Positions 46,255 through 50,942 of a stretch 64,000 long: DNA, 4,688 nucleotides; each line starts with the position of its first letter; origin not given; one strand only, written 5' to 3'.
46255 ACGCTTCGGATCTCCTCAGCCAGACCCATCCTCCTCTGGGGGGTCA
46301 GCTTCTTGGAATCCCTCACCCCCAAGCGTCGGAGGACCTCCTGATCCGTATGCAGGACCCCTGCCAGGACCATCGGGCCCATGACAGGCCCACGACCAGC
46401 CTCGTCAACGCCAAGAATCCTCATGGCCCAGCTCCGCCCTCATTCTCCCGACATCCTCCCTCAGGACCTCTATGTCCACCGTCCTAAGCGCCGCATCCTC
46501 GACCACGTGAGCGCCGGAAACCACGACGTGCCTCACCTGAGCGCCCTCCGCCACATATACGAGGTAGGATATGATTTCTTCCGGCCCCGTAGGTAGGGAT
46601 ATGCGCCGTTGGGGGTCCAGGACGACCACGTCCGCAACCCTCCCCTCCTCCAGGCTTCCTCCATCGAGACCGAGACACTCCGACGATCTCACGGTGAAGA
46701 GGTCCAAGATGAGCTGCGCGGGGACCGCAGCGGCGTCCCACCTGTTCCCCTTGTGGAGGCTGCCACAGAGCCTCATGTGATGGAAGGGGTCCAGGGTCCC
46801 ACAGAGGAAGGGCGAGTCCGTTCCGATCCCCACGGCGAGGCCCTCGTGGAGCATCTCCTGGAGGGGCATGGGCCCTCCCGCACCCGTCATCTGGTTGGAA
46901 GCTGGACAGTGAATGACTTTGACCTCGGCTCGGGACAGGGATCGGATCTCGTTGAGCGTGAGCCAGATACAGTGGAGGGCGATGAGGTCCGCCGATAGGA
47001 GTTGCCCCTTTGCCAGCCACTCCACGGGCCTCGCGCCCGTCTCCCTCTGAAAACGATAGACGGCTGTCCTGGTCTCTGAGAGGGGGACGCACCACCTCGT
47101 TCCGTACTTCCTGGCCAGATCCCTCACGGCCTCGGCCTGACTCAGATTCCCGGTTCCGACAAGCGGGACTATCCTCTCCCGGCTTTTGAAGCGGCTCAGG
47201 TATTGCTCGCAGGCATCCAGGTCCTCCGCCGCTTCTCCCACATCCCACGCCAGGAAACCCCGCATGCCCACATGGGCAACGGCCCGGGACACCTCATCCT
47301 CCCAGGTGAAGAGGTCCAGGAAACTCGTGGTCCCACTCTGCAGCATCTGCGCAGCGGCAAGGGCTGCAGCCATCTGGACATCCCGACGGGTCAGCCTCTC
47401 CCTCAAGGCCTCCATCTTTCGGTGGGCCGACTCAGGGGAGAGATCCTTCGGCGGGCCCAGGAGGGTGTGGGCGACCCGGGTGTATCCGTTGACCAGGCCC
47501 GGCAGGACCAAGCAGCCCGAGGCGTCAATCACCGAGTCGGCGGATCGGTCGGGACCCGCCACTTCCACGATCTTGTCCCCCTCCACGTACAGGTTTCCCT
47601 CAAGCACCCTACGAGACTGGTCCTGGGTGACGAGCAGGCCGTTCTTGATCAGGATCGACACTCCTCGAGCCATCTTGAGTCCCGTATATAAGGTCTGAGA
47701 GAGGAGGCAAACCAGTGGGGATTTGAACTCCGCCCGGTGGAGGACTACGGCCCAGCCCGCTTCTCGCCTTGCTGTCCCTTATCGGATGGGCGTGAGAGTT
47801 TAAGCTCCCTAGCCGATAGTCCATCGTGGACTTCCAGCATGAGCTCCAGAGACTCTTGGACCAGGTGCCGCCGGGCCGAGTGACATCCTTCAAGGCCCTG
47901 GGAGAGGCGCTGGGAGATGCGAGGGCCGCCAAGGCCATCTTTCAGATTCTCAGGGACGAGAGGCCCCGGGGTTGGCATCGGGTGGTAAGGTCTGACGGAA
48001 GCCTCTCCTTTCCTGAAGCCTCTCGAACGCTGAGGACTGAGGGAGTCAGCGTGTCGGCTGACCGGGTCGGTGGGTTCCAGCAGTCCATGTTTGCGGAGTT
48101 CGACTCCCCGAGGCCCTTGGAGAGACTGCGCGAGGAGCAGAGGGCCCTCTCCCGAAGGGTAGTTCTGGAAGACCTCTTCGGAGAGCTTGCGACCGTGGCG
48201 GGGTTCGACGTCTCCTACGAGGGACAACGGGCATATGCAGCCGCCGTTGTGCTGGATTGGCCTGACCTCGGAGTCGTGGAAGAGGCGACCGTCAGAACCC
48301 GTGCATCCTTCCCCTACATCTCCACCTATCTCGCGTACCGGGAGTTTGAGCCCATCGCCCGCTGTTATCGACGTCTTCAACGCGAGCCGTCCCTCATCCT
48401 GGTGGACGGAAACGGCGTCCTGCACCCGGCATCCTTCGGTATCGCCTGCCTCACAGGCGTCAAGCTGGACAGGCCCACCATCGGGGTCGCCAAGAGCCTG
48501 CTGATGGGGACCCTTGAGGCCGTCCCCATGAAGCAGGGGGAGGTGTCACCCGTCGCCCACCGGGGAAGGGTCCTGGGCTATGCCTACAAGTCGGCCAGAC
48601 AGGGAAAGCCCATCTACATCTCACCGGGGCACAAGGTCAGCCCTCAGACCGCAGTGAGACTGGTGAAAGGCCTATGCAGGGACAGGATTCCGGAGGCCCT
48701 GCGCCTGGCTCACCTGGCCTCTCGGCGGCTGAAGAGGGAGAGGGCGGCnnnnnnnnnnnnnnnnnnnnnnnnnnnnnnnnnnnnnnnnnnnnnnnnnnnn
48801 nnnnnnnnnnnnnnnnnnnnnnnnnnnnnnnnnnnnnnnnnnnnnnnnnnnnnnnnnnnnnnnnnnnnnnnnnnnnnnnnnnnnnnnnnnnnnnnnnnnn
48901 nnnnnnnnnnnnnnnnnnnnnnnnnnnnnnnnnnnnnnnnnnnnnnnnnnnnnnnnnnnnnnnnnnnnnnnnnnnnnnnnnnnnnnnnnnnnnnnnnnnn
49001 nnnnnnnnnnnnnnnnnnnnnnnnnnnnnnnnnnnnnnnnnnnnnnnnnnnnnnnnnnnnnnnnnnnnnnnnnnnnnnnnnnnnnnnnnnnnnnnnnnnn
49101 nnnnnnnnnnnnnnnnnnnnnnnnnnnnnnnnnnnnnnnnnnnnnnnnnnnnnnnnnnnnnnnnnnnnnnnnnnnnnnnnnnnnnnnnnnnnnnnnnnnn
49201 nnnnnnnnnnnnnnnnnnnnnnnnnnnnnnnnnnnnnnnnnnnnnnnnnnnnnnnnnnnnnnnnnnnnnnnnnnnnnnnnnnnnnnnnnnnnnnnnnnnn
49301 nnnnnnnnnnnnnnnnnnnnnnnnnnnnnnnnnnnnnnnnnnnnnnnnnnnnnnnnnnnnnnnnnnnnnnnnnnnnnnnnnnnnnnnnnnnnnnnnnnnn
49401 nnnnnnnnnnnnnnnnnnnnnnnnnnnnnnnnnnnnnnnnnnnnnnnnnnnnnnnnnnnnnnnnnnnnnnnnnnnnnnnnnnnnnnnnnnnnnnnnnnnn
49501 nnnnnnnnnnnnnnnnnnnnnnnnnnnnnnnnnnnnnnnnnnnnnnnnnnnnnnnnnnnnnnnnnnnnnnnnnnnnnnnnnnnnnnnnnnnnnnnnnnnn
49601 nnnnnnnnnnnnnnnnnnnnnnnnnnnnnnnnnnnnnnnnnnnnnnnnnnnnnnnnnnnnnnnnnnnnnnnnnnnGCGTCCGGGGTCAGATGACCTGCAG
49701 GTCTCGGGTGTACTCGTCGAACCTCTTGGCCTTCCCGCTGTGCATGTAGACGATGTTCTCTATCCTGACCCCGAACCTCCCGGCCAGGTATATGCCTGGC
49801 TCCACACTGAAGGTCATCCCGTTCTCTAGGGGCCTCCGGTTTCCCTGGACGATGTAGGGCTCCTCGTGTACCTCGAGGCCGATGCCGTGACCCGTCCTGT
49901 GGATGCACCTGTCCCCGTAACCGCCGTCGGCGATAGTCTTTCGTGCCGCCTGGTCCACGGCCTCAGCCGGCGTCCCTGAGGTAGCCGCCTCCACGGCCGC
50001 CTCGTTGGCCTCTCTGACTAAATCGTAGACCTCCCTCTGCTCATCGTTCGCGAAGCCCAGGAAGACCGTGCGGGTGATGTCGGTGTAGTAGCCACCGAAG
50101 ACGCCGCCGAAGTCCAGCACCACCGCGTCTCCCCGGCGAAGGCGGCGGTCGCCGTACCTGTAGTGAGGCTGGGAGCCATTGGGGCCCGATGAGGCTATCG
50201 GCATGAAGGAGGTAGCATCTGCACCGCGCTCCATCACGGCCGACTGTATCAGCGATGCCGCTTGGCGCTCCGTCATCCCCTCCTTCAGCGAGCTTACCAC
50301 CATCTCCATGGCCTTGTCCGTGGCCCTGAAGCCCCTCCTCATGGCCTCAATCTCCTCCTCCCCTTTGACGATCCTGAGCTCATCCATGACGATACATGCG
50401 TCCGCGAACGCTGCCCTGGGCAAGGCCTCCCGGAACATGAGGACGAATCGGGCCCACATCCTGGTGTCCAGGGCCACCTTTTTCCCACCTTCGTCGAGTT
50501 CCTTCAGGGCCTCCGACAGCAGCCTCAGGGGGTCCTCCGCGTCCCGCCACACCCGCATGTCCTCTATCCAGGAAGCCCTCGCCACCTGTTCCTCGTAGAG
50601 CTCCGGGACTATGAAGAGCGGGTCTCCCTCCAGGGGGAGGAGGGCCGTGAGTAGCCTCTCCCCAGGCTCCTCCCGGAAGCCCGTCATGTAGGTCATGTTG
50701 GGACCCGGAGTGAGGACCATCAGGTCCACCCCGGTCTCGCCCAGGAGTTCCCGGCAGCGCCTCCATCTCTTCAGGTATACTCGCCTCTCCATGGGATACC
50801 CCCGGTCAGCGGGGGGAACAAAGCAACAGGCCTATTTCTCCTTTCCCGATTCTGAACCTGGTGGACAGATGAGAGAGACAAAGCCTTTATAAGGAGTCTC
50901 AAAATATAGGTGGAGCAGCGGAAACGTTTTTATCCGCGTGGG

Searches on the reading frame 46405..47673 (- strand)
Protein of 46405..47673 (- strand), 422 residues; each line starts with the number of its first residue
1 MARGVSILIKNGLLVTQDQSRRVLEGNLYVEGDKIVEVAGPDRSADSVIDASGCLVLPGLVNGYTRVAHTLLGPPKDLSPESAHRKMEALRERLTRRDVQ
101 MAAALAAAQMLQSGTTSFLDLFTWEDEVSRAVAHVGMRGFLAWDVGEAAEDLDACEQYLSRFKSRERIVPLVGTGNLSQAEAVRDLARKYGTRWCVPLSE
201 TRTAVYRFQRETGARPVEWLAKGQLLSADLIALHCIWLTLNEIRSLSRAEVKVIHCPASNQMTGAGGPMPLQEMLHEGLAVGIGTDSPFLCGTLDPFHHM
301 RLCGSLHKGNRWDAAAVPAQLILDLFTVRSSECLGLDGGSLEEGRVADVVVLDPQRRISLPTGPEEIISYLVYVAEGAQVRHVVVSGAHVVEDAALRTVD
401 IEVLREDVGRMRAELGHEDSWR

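Call 53: search_protein_families(library=pfam, proteins=[window:46405-47673:-], max_evalue=0.00001)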
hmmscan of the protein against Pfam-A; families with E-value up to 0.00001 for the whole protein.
window:46405-47673:- (422 aa): 2 families
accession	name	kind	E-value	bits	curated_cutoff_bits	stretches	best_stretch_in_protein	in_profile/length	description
PF01979.26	Amidohydro_1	-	8.7e-33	114.4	25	1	55-387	1-342/345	Amidohydrolase family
PF07969.17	Amidohydro_3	-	4.3e-12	46.7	29.7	1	180-390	264-471/472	Amidohydrolase family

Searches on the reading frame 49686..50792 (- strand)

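Call 38: search_protein_families(library=pfam, proteins=[window:49686-50792:-], max_evalue=0.001)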
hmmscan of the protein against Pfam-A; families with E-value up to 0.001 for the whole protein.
window:49686-50792:- (368 aa): 2 families
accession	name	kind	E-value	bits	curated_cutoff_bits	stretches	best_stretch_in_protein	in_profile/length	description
PF00557.29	Peptidase_M24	-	1.2e-68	231.4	23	1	149-350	1-206/208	Metallopeptidase family M24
PF01321.24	Creatinase_N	-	1.3e-20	74.7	22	1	9-142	1-128/128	Creatinase/Prolidase N-terminal domain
